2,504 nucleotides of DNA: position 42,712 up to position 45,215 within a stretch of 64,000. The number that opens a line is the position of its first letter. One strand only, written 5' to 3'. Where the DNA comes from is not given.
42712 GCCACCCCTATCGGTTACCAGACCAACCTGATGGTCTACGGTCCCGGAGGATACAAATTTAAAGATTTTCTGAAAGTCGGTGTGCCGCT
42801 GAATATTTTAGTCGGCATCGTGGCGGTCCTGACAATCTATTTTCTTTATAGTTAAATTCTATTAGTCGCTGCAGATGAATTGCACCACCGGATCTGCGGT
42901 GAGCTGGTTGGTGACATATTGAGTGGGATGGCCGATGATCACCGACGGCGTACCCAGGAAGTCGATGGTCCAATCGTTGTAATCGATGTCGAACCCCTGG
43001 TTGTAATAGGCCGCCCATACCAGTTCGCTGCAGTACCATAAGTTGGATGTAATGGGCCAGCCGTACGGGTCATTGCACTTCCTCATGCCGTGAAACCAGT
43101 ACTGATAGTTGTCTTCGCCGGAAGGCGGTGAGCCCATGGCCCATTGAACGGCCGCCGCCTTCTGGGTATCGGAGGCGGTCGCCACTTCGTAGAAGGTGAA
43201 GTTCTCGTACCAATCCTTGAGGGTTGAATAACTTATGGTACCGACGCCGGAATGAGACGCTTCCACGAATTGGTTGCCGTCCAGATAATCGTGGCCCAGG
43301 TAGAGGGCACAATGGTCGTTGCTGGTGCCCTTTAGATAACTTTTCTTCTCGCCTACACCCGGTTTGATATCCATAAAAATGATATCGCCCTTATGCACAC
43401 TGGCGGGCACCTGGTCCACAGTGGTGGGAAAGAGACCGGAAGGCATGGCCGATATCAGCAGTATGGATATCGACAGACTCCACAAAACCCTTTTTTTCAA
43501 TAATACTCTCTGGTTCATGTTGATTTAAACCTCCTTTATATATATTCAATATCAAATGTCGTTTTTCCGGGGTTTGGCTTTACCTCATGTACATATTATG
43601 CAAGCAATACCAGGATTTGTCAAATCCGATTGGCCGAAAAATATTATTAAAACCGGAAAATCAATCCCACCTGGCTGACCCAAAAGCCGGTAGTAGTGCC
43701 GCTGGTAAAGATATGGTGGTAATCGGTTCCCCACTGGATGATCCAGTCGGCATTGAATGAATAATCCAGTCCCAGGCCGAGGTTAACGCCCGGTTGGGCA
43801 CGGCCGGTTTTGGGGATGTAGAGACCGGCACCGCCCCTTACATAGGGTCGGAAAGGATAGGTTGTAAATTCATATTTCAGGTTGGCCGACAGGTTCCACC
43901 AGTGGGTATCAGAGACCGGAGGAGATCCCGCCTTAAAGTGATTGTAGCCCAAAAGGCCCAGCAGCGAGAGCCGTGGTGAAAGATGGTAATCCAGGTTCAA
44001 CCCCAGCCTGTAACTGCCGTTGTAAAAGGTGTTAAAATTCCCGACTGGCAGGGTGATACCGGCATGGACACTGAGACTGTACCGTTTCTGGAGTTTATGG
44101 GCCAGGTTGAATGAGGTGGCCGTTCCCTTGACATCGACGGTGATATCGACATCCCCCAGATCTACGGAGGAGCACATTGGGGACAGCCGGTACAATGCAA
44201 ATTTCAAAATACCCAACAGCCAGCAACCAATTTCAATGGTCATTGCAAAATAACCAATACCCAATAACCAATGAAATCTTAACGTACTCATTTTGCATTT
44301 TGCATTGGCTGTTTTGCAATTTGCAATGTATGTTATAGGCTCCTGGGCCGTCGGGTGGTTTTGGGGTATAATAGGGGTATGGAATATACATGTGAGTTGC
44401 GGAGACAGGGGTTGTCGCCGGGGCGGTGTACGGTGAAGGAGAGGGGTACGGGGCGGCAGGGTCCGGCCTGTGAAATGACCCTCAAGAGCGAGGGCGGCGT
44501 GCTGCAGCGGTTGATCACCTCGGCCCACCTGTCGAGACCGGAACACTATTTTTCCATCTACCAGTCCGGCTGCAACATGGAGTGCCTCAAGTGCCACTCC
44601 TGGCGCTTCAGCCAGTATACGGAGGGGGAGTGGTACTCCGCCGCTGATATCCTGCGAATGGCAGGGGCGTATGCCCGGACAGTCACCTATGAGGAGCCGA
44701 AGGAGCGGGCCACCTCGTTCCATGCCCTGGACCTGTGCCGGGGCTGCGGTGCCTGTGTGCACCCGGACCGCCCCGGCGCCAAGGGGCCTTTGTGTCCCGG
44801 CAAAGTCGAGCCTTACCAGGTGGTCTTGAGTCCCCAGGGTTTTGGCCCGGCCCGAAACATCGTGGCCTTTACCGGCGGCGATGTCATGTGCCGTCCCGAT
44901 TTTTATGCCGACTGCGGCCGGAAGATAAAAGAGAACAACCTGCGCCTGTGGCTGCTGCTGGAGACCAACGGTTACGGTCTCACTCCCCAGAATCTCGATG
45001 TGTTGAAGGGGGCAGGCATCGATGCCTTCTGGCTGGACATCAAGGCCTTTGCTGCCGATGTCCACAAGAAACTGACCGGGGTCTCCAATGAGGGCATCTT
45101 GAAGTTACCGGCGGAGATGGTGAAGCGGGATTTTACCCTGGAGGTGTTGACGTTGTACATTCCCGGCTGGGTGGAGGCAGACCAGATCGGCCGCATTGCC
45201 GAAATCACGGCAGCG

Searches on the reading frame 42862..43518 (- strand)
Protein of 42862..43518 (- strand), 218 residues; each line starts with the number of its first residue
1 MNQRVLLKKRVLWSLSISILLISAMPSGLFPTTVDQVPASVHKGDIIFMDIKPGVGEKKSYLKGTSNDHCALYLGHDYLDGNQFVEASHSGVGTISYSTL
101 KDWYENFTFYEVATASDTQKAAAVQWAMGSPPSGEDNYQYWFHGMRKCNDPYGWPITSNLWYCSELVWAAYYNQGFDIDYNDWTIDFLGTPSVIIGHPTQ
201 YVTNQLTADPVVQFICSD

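Call 74: search_protein_families(library=pfam, proteins=[window:42862-43518:-], max_evalue=0.0001)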
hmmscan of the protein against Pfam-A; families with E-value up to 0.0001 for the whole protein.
window:42862-43518:- (218 aa): 1 family
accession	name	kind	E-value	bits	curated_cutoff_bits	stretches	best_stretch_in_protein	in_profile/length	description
PF05708.18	Peptidase_C92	-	2.1e-09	38.1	27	1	41-174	2-120/166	Permuted papain-like amidase enzyme, YaeF/YiiX, C92 family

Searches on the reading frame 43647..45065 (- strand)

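Call 74: search_protein_families(library=pfam, proteins=[window:43647-45065:-], max_evalue=0.0001)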
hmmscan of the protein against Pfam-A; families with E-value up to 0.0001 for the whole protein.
window:43647-45065:- (472 aa): 1 family
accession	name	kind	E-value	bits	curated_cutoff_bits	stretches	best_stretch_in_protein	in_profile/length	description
PF13505.12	OMP_b-brl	-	1.5e-07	32.2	28.7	1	325-472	18-175/175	Outer membrane protein beta-barrel domain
